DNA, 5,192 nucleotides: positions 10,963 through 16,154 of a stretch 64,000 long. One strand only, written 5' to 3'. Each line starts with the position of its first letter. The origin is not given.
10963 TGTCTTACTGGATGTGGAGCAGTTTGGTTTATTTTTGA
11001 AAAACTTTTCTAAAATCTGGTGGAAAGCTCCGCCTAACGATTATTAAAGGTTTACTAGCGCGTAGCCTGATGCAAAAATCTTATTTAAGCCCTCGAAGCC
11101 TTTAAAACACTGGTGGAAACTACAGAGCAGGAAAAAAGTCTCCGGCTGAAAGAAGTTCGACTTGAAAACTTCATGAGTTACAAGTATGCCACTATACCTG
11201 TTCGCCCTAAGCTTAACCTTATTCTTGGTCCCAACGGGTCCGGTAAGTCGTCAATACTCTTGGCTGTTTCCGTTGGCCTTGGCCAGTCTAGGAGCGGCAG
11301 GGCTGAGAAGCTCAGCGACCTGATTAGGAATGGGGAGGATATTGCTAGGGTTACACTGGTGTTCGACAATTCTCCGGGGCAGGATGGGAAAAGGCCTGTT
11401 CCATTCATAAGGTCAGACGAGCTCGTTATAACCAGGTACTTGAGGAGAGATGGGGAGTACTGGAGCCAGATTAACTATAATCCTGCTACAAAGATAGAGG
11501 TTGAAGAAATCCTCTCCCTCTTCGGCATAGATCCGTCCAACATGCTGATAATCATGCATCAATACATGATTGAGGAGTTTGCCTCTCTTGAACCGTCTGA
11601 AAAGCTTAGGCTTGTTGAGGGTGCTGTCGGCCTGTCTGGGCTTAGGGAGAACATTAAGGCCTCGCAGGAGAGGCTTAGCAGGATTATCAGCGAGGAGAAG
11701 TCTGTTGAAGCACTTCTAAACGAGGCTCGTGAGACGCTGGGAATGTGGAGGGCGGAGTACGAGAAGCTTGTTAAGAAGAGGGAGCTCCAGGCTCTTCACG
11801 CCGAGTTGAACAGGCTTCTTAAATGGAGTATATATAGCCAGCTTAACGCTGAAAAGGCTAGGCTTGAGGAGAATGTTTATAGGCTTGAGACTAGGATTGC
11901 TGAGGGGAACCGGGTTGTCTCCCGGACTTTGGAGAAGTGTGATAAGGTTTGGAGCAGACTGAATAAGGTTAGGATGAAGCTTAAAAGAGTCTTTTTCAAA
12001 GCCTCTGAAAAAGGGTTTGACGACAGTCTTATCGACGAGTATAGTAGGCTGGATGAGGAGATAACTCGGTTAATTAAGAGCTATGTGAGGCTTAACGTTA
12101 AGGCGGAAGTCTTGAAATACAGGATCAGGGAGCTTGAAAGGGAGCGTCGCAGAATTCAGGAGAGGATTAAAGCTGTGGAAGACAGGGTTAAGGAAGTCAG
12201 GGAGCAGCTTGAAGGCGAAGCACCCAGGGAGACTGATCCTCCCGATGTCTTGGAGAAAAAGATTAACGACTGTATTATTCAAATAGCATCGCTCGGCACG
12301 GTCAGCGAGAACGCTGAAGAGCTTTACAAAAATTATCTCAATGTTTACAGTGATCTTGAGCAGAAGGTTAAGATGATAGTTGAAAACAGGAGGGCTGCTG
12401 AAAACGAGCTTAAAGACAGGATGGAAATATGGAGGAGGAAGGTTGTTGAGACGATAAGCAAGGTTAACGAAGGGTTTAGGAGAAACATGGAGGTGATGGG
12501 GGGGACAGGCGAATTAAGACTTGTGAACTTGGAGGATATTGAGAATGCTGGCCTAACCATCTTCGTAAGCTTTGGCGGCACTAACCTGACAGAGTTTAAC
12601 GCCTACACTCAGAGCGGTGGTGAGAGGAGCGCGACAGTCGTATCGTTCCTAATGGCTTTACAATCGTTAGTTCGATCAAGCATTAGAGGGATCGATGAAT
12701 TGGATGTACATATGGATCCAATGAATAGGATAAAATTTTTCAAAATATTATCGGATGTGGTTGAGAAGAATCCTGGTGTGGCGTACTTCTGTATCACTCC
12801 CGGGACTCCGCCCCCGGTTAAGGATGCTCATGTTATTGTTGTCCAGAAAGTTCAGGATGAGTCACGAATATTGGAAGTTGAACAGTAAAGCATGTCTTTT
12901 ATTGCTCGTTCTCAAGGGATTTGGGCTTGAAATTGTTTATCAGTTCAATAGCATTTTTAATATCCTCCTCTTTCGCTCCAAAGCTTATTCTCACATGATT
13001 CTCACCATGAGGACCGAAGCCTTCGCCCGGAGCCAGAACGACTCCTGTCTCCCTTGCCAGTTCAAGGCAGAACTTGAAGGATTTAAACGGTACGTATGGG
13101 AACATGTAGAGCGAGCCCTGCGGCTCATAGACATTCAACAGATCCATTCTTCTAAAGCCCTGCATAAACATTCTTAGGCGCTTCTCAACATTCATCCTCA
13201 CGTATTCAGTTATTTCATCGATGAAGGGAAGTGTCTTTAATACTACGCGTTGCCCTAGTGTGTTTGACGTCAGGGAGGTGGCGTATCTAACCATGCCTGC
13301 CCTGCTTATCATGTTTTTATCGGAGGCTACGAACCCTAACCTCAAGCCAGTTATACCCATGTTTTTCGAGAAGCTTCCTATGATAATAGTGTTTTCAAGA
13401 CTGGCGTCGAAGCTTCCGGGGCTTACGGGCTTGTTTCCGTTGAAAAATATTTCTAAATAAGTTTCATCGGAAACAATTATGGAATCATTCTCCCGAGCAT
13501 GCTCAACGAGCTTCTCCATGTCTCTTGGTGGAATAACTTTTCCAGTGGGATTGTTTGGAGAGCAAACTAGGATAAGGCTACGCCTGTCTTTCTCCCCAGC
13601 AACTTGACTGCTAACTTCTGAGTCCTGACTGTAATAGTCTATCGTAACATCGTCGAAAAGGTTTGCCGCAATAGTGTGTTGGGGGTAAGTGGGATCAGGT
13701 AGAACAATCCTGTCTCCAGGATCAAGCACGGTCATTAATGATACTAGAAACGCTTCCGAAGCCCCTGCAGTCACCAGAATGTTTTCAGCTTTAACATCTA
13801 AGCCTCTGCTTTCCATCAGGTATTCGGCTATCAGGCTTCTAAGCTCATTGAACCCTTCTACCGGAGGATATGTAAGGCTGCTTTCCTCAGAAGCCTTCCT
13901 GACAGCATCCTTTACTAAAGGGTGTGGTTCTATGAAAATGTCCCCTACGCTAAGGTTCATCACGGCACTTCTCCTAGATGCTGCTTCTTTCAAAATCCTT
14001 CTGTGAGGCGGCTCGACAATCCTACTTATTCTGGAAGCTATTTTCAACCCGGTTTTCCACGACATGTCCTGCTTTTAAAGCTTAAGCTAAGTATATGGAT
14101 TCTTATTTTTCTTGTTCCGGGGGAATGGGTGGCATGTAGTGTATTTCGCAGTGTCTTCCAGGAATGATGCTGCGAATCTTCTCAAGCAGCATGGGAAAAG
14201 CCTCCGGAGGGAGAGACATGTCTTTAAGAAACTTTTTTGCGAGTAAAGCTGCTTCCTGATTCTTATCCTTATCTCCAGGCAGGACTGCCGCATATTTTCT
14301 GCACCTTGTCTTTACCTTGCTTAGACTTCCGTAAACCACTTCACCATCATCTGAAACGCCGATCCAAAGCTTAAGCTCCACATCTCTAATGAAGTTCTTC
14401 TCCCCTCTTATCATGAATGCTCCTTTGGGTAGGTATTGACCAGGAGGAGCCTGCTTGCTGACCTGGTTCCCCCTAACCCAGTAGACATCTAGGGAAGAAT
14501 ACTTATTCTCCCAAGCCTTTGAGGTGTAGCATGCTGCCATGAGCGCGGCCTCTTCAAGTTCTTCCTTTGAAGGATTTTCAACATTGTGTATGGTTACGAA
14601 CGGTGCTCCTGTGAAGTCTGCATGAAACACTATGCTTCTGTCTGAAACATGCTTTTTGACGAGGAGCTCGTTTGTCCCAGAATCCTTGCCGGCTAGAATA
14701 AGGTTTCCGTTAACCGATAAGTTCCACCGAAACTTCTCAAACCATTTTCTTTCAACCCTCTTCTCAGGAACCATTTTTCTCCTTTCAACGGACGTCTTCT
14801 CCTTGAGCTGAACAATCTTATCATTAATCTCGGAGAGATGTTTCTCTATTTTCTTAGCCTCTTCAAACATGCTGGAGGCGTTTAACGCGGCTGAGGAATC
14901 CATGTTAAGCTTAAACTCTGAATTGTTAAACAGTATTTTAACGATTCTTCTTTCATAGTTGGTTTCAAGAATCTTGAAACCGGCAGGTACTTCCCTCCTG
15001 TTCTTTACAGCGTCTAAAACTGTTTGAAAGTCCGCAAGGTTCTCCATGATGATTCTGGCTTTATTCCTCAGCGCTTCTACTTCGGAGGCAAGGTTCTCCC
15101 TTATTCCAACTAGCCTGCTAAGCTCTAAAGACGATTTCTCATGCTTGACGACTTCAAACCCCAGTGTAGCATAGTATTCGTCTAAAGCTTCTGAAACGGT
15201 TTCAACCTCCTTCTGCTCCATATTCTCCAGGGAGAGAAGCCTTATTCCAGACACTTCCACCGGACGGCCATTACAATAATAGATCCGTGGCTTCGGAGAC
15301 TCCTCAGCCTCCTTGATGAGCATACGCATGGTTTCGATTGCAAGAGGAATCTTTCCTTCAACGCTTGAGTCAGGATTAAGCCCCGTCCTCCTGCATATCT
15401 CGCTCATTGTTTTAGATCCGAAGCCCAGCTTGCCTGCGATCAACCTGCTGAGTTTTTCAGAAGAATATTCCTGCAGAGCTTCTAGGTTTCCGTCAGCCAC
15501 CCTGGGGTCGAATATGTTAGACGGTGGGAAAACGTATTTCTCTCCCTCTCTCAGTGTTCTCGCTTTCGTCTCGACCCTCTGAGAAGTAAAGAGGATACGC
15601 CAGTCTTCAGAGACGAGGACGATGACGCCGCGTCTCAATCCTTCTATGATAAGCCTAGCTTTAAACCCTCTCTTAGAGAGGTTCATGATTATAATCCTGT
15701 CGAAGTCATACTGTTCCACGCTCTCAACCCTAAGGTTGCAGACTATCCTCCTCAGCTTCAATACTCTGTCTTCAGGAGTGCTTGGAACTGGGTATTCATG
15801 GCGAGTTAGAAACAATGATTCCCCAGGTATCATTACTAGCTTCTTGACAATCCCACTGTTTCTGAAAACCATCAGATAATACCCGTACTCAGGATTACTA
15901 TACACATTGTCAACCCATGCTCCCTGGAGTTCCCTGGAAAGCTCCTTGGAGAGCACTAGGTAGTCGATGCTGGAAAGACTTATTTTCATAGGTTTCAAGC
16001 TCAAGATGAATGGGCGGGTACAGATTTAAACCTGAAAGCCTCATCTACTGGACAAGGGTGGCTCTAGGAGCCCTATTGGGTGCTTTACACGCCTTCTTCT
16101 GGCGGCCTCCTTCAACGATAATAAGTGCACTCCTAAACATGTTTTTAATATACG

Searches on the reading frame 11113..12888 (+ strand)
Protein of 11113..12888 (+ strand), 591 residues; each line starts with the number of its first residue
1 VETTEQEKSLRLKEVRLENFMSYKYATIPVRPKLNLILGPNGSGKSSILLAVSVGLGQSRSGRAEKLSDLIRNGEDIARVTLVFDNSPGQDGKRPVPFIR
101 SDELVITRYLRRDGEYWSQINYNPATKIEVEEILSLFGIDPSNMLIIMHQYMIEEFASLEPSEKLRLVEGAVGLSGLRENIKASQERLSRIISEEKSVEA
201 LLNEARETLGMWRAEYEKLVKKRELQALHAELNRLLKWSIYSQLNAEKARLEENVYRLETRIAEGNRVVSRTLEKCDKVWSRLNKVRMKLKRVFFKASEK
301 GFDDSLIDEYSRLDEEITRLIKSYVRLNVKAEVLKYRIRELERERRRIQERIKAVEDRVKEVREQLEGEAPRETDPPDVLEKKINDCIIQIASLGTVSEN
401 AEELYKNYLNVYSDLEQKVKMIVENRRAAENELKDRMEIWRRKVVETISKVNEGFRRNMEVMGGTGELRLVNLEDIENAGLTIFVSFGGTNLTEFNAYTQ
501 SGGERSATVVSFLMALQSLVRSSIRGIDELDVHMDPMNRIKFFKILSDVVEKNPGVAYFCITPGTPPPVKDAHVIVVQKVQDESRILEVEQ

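Call 69: search_protein_families(library=pfam, proteins=[window:11113-12888:+], max_evalue=0.00001)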
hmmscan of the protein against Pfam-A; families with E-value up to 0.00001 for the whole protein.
window:11113-12888:+ (591 aa): 3 families
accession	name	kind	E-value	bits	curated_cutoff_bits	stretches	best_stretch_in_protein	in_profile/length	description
PF02463.25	SMC_N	-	4.2e-31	108.5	40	1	12-548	2-185/220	RecF/RecN/SMC N terminal domain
PF13476.12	AAA_23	-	7e-19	69.7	27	1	15-237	2-198/201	AAA domain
PF13175.12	AAA_15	-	2e-15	57.7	32.1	1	12-552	3-359/374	AAA ATPase domain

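Call 70: search_protein_families(library=ncbifam, proteins=[window:11113-12888:+], max_evalue=0.00001)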
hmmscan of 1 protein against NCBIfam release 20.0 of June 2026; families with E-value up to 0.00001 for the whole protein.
window:11113-12888:+ (591 aa): 13 families
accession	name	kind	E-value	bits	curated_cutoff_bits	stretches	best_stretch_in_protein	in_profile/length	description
TIGR02169.1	SMC_prok_A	equivalog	6.5e-58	196.3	729.4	2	12-292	2-284/1165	chromosome segregation protein SMC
TIGR02168.1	SMC_prok_B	equivalog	1.7e-51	175.2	567.35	2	11-369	1-356/1181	chromosome segregation protein SMC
NF003034.1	PRK03918.1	equivalog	5.9e-19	67.6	700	1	10-86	1-79/878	DNA double-strand break repair ATPase Rad50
NF041034.1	Rad50_Sulf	equivalog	4e-18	64.7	1000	1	11-86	2-75/872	DNA double-strand break repair ATPase Rad50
NF002572.0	PRK02224.1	equivalog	5.7e-16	58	1087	1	10-86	1-76/888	DNA double-strand break repair ATPase Rad50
TIGR00611.2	recf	equivalog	2.9e-13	49.7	172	1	12-91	1-79/339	DNA replication/repair protein RecF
NF041035.1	Rad50_Halo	equivalog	2.2e-12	46.2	1000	1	11-86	2-76/883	DNA double-strand break repair ATPase Rad50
NF045780.1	TrlF_fam_ATP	equivalog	2e-10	40.1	350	1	8-441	286-712/944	TrlF family AAA-like ATPase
NF002244.0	PRK01156.1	equivalog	2.1e-10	39.4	847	1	13-325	4-290/895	DNA double-strand break repair ATPase Rad50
NF045487.1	ASRP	equivalog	1.5e-09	37.1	300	0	31-86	13-60/593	archaea-specific SMC-related protein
TIGR00634.1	recN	equivalog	6.1e-09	35.4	407.85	1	12-370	2-366/563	DNA repair protein RecN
NF053563.1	Rkd4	equivalog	7.4e-09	34.3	860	1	11-86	2-80/747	arcadin-4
NF041760.1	PtuA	equivalog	3.8e-07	29.4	500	1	3-53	43-93/524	retron Ec78 anti-phage system effector ATPase PtuA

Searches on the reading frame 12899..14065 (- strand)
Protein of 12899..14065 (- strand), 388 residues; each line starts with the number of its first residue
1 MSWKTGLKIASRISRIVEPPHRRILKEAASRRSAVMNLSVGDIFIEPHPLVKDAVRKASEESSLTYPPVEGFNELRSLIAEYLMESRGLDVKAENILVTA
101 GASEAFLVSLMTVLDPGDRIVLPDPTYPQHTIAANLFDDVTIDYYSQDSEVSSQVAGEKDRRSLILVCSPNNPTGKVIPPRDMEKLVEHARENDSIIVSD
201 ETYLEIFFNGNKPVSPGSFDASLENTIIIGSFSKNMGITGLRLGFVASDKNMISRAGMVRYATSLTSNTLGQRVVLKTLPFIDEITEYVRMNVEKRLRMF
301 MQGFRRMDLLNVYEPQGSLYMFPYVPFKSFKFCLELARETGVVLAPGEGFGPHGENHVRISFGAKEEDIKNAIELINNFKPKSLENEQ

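Call 72: search_protein_families(library=pfam, proteins=[window:12899-14065:-], max_evalue=0.00001)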
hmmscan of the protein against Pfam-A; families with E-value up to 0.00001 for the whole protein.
window:12899-14065:- (388 aa): 3 families
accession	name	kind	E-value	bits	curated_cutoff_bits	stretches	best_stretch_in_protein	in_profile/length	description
PF00155.27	Aminotran_1_2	-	6.3e-54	184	19.7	1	35-375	3-360/361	Aminotransferase class I and II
PF04864.19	Alliinase_C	-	1.1e-06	28.3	22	0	115-307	94-264/363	Allinase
PF01053.26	Cys_Met_Meta_PP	-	3e-06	26.5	27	1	93-204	67-177/381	Cys/Met metabolism PLP-dependent enzyme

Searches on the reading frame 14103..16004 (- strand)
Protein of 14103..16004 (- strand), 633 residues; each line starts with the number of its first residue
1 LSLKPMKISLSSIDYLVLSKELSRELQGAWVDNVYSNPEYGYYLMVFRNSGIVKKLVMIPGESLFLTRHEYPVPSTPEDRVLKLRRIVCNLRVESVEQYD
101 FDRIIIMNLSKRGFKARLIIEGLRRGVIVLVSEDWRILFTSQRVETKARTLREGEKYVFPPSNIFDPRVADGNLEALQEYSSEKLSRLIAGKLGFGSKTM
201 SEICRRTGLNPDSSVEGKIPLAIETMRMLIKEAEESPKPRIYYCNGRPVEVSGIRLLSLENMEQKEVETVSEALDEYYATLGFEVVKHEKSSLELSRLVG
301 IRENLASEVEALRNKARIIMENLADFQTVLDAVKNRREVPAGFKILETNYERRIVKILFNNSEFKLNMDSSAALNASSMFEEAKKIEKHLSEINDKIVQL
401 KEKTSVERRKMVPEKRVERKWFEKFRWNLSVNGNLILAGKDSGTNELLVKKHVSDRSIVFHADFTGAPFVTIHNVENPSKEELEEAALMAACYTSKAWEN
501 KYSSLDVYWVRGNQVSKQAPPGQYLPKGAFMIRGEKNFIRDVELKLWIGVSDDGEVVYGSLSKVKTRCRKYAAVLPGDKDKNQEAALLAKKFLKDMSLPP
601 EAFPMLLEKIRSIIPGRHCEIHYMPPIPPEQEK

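Call 69: search_protein_families(library=pfam, proteins=[window:14103-16004:-], max_evalue=0.00001)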
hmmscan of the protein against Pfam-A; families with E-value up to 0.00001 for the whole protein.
window:14103-16004:- (633 aa): 2 families
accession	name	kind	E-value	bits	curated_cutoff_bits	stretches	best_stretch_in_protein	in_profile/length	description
PF05833.16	NFACT_N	-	4.9e-34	118.3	31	1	19-404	9-411/456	NFACT N-terminal and middle domains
PF05670.18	NFACT-R_1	-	3.5e-29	102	29.8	1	424-534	1-112/112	NFACT protein RNA binding domain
